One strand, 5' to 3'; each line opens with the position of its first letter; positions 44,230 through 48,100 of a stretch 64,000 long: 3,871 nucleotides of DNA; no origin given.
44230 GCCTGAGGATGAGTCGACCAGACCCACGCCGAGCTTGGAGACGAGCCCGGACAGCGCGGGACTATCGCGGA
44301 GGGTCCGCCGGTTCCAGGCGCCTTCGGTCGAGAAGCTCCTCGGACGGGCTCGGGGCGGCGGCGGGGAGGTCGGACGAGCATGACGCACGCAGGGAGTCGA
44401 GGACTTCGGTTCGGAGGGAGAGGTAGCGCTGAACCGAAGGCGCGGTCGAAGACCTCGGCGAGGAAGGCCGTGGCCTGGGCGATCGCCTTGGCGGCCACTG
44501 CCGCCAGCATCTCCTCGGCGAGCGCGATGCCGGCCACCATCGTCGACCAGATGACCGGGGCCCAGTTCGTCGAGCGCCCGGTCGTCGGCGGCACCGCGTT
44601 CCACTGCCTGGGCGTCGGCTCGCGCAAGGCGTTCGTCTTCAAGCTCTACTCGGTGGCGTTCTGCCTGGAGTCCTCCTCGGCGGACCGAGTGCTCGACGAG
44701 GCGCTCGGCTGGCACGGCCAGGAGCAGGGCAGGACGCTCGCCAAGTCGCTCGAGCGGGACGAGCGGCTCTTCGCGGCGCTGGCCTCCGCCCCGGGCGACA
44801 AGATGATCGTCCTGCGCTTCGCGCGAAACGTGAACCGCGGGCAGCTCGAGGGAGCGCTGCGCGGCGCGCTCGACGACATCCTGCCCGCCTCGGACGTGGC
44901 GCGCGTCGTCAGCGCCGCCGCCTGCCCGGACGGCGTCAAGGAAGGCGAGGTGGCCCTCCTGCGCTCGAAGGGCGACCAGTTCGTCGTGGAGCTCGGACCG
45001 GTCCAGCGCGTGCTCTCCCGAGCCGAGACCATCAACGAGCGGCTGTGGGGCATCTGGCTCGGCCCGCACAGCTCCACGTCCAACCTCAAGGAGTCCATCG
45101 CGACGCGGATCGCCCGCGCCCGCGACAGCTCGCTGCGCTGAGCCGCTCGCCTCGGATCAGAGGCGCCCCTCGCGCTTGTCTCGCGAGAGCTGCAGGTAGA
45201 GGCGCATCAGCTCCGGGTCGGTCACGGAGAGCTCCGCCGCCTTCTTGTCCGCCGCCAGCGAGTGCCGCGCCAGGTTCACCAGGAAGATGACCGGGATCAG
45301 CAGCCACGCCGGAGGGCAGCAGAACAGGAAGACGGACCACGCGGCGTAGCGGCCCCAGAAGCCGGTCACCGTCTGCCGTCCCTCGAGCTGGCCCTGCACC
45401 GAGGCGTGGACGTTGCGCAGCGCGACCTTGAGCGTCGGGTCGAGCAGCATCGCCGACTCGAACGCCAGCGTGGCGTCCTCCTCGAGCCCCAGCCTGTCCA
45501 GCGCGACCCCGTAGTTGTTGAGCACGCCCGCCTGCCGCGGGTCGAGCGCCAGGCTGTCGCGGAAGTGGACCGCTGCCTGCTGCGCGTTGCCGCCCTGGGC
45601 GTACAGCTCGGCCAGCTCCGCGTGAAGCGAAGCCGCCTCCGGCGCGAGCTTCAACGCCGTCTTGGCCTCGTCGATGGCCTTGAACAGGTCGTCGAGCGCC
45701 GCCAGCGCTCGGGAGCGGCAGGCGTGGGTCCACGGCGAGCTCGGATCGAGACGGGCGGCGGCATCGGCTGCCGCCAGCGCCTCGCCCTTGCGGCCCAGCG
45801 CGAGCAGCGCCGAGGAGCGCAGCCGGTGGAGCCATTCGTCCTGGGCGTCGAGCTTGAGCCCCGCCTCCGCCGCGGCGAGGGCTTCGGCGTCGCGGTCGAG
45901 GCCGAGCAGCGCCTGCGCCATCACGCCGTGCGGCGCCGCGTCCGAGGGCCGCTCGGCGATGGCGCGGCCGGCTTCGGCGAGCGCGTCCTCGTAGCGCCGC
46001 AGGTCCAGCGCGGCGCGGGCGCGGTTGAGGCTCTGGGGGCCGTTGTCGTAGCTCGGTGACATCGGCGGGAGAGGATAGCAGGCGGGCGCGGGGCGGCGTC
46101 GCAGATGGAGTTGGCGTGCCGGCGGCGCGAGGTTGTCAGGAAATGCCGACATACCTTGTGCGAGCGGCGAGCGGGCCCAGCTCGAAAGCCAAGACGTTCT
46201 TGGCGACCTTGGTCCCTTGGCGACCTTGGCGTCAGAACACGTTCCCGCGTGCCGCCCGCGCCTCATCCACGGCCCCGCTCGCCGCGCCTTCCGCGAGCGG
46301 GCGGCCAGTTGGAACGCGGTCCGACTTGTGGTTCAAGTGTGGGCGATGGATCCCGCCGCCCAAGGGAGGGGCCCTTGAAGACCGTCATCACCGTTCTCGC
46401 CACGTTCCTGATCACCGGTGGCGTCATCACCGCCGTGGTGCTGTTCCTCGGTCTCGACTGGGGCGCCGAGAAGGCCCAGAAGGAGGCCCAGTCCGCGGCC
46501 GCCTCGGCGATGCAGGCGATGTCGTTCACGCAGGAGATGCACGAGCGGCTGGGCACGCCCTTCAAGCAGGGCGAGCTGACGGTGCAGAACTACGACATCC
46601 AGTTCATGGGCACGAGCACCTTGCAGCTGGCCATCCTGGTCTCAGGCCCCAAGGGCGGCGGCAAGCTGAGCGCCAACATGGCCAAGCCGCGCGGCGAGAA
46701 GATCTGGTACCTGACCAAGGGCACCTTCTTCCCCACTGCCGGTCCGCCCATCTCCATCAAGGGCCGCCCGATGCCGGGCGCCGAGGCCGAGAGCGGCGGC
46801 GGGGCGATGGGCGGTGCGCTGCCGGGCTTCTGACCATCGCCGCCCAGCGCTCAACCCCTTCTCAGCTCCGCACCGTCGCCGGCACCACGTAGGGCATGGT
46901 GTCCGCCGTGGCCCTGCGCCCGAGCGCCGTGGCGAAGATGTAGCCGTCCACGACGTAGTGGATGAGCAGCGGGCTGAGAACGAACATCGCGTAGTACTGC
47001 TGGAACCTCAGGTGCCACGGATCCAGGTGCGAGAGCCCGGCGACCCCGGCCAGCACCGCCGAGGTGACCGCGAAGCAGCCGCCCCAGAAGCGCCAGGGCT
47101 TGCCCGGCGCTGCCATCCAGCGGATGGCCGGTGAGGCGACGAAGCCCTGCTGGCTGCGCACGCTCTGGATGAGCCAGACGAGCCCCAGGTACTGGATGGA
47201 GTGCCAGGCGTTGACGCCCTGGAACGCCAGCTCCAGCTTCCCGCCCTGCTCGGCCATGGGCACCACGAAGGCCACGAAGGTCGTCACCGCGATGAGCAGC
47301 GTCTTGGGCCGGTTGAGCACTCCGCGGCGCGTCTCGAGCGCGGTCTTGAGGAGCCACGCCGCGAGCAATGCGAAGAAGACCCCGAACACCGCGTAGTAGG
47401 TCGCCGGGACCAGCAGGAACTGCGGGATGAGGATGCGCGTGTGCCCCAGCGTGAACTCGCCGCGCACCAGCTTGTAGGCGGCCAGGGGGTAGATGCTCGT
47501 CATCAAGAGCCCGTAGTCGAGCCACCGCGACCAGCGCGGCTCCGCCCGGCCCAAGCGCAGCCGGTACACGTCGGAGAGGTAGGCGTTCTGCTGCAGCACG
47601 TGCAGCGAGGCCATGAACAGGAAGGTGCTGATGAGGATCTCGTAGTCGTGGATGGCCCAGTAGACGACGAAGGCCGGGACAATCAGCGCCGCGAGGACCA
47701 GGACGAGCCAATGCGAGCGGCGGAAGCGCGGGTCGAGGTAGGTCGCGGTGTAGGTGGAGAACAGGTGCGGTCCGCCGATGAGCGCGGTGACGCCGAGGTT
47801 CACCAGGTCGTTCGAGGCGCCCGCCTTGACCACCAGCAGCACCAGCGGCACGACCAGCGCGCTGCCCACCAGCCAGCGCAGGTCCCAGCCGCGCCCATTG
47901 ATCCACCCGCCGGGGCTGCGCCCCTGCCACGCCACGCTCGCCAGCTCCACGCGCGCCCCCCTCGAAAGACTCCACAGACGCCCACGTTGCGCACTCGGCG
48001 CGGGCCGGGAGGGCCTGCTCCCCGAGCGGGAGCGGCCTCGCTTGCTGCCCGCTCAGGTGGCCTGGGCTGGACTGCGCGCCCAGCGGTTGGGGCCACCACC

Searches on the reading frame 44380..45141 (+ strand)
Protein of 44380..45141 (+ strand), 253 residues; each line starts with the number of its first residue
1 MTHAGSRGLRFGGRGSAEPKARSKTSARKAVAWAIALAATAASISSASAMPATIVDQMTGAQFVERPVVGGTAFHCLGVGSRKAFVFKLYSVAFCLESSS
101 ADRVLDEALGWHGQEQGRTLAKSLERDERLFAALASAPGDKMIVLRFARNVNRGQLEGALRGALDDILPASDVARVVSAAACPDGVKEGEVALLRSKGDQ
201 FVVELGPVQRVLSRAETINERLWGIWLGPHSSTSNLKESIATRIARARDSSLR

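Call 13: search_protein_families(library=pfam, proteins=[window:44380-45141:+], max_evalue=0.01)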
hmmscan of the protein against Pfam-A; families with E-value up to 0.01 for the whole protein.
window:44380-45141:+ (253 aa): 1 family
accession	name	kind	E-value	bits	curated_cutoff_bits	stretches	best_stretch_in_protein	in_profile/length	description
PF16036.10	Chalcone_3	-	9e-07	29.6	27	0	57-102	3-48/165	Chalcone isomerase-like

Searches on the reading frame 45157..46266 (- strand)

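Call 13: search_protein_families(library=pfam, proteins=[window:45157-46266:-], max_evalue=0.01)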
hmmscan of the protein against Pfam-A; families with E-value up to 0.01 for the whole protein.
window:45157-46266:- (369 aa): 9 families
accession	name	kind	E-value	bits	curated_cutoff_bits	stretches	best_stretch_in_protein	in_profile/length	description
PF07719.23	TPR_2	-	2.7e-17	61.8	27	0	213-244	2-33/34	Tetratricopeptide repeat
PF13431.12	TPR_17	-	3.4e-08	33.6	24.4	0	235-265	2-32/34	Tetratricopeptide repeat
PF13181.12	TPR_8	-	4.6e-08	33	25.7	0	150-176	7-33/34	Tetratricopeptide repeat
PF13432.12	TPR_16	-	4.8e-08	33.8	32.7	1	80-143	1-64/65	Tetratricopeptide repeat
PF13428.12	TPR_14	-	1.2e-06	29.1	23.5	1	145-182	2-39/44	Tetratricopeptide repeat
PF14559.12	TPR_19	-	3.6e-06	27.7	25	1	86-150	1-65/68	Tetratricopeptide repeat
PF13414.12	TPR_11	-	5.4e-06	26.5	26.8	0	221-260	3-42/42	TPR repeat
PF00515.34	TPR_1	-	3.7e-05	23.8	27.8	0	214-244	3-33/34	Tetratricopeptide repeat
PF03704.23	BTAD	-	0.0019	19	22.1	0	82-132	68-118/146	Bacterial transcriptional activator domain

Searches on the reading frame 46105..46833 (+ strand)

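Call 13: search_protein_families(library=pfam, proteins=[window:46105-46833:+], max_evalue=0.01)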
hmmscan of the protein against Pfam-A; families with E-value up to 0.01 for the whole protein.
window:46105-46833:+ (242 aa): 1 family
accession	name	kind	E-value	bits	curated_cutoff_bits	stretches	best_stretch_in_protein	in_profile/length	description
PF08695.16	Coa1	-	0.00024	21.3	22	1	122-205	19-102/117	Cytochrome oxidase complex assembly protein 1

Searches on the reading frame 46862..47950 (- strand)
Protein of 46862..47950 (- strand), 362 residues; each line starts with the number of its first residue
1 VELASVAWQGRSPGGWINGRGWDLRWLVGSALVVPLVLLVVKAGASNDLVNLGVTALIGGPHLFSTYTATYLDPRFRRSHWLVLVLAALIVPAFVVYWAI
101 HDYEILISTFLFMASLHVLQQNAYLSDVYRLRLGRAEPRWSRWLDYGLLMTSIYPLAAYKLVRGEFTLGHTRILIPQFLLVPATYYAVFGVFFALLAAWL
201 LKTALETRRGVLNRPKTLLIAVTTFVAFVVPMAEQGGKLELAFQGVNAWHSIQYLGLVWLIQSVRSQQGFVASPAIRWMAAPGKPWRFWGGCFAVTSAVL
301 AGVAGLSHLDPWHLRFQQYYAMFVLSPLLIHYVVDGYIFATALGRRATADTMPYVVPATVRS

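Call 13: search_protein_families(library=pfam, proteins=[window:46862-47950:-], max_evalue=0.01)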
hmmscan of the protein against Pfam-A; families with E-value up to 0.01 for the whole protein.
window:46862-47950:- (362 aa): 0 families

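Call 37: search_protein_families(library=ncbifam, proteins=[window:46862-47950:-], max_evalue=0.01)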
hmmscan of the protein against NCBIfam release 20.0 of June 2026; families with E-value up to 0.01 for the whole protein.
window:46862-47950:- (362 aa): 0 families
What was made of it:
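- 46862..47950 (-): Left neighbour gene: 362-aa membrane protein with no Pfam or NCBIfam match. It is native backbone, and its 5' end faces the left repeat copy. No family hits (calls 13, 37).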
